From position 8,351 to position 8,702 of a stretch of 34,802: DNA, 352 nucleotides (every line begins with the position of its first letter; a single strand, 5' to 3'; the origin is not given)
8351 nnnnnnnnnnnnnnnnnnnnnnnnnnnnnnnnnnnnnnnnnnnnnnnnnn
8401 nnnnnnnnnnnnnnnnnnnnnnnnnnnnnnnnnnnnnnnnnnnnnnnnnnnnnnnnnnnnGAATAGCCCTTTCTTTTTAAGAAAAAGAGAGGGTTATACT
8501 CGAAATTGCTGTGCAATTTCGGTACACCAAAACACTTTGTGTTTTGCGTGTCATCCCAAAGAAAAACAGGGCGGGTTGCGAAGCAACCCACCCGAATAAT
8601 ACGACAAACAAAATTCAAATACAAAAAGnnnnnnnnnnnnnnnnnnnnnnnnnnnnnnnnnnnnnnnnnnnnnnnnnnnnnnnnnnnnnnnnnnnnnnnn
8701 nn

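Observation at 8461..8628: Family of hairpin-rich palindromic elements with conserved linkers and covarying stems (exemplar: rpoB'/rpoA spacer)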

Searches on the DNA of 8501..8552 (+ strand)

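Call 27: build_rna_model(alignment_id=A4, structure=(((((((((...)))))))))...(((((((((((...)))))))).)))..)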
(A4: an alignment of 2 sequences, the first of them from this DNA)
Model R1 built from alignment A4 (2 sequences, 52 columns); structure: as given.
model positions 52; base pairs 20; branch points 1; effective number of sequences 2; information 0.981 bits per position. Calibrated on 0.2 Mb of random sequence (short: E-values are rough).
structure used (alignment columns):
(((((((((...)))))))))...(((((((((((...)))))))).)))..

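Call 28: search_with_rna_model(model_id=R1, source=window, filters=off, max_evalue=10, make_alignment=true, show_alignments=10)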
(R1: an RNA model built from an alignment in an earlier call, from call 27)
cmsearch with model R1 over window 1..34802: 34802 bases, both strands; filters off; matches with E-value up to 10: 27.
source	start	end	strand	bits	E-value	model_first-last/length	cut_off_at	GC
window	15957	16008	+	79.9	1.9e-19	1-52/52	no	0.48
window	8501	8552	+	79.4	2.5e-19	1-52/52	no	0.42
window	17485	17536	+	40.9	4.2e-09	1-52/52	no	0.42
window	28699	28752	+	39.4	1e-08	1-52/52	no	0.52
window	4828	4880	+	35.5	1.1e-07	1-52/52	no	0.51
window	4822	4874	-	28.4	8.2e-06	1-52/52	no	0.51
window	17479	17530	-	26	3.6e-05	1-52/52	no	0.4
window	15951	16002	-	25.4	5.3e-05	1-52/52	no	0.44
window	8495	8546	-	25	6.9e-05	1-52/52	no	0.37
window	28693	28746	-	19.4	0.002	1-52/52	no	0.52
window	28773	28826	+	18.2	0.0044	1-52/52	no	0.43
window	28767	28820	-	15.5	0.022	1-52/52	no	0.41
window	18130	18156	+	14.3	0.046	25-50/52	no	0.52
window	18119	18152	-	13.8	0.062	1-52/52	no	0.41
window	12430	12483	-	12.9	0.11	1-52/52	no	0.44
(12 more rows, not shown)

Alignment A5: 27 matches aligned to the model, 108 columns, each read 5' to 3' on its own strand. Consensus structure (alignment columns), stored with it:
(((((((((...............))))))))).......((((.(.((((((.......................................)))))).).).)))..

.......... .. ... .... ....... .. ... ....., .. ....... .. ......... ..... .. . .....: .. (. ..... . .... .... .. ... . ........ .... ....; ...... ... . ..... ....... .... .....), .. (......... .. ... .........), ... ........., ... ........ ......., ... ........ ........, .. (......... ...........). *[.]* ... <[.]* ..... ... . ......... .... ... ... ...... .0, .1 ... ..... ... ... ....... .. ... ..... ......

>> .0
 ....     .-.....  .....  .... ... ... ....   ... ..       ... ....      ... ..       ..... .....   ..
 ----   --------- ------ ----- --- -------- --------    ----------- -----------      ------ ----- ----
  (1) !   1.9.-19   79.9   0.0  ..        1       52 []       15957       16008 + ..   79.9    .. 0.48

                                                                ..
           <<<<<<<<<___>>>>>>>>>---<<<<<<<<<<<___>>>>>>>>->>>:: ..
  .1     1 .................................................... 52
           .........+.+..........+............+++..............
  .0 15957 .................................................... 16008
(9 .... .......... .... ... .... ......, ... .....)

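Call 31: search_with_rna_model(model_id=R1, sources=[L006, L007, L008, L009, L010, L011, L012, L013, L014, L015, L016, L017, L018, L019, L020, L021, L022, L023, L024, L025, L026, L027, L028, L029, L030, L031, L032, L033, L034, L035, L036, L037, L038, L039, L040, L041, L042, L043, L044, L045, L046, L047, L048, L049, L050, L051, L052, L053, L054, L055, L056, L057, L058, L059, L060, L061, L062, L063, L064, L065, L066, L067, L068, L069, L070, L071, L072, L073, L074, L075, L076, L077, L078, L079, L080, L081, L082, L083, L084, L085], max_evalue=1)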
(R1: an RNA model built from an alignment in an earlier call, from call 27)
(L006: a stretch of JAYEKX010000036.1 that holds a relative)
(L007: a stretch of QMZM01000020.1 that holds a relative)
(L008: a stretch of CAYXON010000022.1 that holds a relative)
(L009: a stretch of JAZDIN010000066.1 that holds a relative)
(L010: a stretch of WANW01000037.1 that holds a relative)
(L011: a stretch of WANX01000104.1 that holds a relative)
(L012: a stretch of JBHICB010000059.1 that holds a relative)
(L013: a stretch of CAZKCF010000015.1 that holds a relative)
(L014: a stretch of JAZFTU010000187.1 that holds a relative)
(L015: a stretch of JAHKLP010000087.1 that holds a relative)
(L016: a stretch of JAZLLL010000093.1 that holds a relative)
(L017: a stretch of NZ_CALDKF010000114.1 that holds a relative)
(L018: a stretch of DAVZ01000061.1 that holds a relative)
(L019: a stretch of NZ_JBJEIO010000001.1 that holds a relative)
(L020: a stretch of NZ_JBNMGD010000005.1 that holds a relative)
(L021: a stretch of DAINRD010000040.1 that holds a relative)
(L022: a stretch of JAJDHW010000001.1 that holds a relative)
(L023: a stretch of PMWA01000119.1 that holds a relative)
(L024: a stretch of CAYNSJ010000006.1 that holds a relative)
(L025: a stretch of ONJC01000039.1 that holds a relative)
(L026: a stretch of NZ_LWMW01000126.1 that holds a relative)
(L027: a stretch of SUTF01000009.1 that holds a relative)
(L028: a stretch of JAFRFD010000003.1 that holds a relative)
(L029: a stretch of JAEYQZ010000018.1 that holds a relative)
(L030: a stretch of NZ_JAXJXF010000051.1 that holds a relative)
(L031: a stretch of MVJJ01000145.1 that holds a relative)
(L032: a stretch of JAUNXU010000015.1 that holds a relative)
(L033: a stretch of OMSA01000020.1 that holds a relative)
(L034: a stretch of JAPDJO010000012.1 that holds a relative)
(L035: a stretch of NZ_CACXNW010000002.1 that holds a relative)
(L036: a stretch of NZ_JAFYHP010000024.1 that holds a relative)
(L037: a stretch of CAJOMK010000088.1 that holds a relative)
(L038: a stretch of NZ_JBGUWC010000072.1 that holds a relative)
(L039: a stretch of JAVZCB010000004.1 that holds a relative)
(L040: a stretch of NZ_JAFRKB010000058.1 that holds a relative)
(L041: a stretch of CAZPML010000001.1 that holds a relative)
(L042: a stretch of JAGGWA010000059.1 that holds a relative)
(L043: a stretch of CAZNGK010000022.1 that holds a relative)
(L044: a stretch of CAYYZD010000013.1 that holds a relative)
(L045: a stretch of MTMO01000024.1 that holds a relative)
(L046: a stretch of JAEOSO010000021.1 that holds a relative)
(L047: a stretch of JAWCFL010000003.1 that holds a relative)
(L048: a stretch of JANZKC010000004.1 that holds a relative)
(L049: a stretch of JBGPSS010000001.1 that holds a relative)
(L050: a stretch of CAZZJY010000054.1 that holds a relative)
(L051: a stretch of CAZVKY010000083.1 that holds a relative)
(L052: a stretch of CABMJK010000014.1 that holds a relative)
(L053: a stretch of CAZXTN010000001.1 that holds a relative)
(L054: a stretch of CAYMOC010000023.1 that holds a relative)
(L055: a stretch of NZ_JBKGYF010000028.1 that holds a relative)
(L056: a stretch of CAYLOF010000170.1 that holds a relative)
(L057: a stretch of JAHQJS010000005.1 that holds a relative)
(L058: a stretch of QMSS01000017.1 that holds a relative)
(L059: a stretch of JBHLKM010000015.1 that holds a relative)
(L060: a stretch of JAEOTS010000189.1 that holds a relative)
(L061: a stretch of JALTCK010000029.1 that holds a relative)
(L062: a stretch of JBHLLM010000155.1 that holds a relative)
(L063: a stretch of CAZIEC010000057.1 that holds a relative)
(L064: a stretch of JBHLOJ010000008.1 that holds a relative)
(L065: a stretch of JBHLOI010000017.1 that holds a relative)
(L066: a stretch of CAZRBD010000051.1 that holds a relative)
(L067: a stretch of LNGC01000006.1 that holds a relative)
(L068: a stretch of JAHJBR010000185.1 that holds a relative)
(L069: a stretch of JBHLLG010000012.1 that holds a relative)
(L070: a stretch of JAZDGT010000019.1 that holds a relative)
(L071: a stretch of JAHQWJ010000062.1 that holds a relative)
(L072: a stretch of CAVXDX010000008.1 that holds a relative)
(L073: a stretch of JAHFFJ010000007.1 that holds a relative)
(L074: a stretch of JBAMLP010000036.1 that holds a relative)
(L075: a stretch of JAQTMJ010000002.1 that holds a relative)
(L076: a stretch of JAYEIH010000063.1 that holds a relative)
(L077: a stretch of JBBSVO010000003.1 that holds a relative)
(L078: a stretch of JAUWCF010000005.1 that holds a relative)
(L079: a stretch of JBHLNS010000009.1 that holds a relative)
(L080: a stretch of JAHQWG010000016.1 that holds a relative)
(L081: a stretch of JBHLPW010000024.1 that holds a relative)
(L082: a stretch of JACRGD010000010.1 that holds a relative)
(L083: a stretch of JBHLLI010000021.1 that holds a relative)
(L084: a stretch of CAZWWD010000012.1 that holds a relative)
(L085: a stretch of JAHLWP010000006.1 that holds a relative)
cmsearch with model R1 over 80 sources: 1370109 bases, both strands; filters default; matches with E-value up to 1: 4.
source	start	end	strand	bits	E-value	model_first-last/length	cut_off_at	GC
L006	4609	4660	-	29.7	0.00015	1-52/52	no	0.37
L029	8400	8446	+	17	0.34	1-52/52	no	0.47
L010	7626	7644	-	15.4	0.94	2-20/52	no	0.58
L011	6417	6435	-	15.4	0.94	2-20/52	no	0.58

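Call 66: search_with_rna_model(model_id=R1, sources=[L090, L091, L092, L006, L007, L013], max_evalue=1, filters=off)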
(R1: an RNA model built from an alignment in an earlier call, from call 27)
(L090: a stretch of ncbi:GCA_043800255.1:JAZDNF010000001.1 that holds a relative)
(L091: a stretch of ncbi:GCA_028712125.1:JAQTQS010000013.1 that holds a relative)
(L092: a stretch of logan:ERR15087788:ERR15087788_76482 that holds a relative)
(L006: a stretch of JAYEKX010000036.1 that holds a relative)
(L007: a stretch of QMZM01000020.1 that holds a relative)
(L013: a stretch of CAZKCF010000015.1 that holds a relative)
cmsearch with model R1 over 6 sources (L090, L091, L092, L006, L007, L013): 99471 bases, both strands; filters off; matches with E-value up to 1: 4.
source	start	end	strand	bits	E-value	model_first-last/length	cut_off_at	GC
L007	5949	6001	-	30.3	7.7e-06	1-52/52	no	0.34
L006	4609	4660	-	29.7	1.1e-05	1-52/52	no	0.37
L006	4640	4681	+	16.6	0.032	1-52/52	no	0.36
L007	5954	6004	+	15.3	0.073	1-52/52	no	0.35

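Call 75: search_with_rna_model(model_id=R1, sources=[L093, L094, L095, L096, L097, L098, L099, L100, L101], max_evalue=1)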
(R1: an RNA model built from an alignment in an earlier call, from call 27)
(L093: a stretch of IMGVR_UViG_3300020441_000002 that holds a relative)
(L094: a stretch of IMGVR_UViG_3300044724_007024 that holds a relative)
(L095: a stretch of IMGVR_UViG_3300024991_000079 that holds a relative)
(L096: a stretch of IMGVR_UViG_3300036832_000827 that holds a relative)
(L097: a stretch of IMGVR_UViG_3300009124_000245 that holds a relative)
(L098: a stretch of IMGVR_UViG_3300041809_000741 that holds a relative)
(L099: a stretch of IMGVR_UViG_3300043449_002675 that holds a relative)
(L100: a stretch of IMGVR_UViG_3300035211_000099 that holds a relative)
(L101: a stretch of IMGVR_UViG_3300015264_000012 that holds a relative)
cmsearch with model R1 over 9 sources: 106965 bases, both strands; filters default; matches with E-value up to 1: 3.
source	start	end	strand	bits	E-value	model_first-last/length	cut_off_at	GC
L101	5359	5399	-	25.2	0.00018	1-52/52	no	0.41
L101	5379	5423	+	23.4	0.00054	1-52/52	no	0.49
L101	8331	8356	-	15.9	0.054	25-50/52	no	0.58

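Call 84: search_with_rna_model(model_id=R1, sources=[L102, L103], max_evalue=1, filters=off)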
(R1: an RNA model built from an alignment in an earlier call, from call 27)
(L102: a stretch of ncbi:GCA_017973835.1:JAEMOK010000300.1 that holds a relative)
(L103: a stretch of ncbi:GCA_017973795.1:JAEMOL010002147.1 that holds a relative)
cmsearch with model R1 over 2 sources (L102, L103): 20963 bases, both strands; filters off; matches with E-value up to 1: 18.
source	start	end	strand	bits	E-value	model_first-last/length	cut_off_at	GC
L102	6923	6974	-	47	5.8e-11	1-52/52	no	0.46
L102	6954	7008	+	41.3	2e-09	1-52/52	no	0.44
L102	9056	9108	+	30.2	1.7e-06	1-52/52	no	0.47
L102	9026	9076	-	28.5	4.8e-06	1-52/52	no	0.49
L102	6656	6710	-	27.3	1e-05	1-52/52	no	0.51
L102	6662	6716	+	19.3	0.0013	1-52/52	no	0.47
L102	5333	5385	+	19.2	0.0014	1-52/52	no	0.34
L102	6903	6952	+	16.6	0.007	1-52/52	no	0.46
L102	9078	9132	-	14.6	0.023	1-52/52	no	0.38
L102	412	473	+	11.8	0.13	1-52/52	no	0.53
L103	3303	3364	+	11.8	0.13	1-52/52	no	0.53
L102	4489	4533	+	11.5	0.15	1-52/52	no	0.38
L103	7380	7424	+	11.5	0.15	1-52/52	no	0.38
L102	5905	5939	+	11.2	0.19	1-52/52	no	0.49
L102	396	433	-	10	0.39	1-52/52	no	0.61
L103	3287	3324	-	10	0.39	1-52/52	no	0.61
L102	4509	4527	-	8.8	0.8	2-20/52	no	0.26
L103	7400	7418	-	8.8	0.8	2-20/52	no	0.26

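Call 95: search_with_rna_model(model_id=R1, sources=[L106, L107, L108, L109, L110, L111, L112], max_evalue=1, filters=off)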
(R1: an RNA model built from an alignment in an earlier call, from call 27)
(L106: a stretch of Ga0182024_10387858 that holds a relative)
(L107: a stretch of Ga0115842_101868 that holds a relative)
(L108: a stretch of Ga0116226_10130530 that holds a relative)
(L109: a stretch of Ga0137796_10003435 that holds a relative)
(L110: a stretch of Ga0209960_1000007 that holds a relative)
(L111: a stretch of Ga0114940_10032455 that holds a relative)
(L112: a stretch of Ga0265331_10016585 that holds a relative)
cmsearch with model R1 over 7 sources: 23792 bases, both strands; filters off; matches with E-value up to 1: 5.
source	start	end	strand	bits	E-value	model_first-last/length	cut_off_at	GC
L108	1873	1919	+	16.4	0.0088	1-52/52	no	0.21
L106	319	367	-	12.2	0.11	1-52/52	no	0.39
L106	346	389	+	10.3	0.35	1-52/52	no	0.34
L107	2895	2931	+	8.8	0.88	1-52/52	no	0.35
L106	1378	1419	+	8.7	0.94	1-52/52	no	0.52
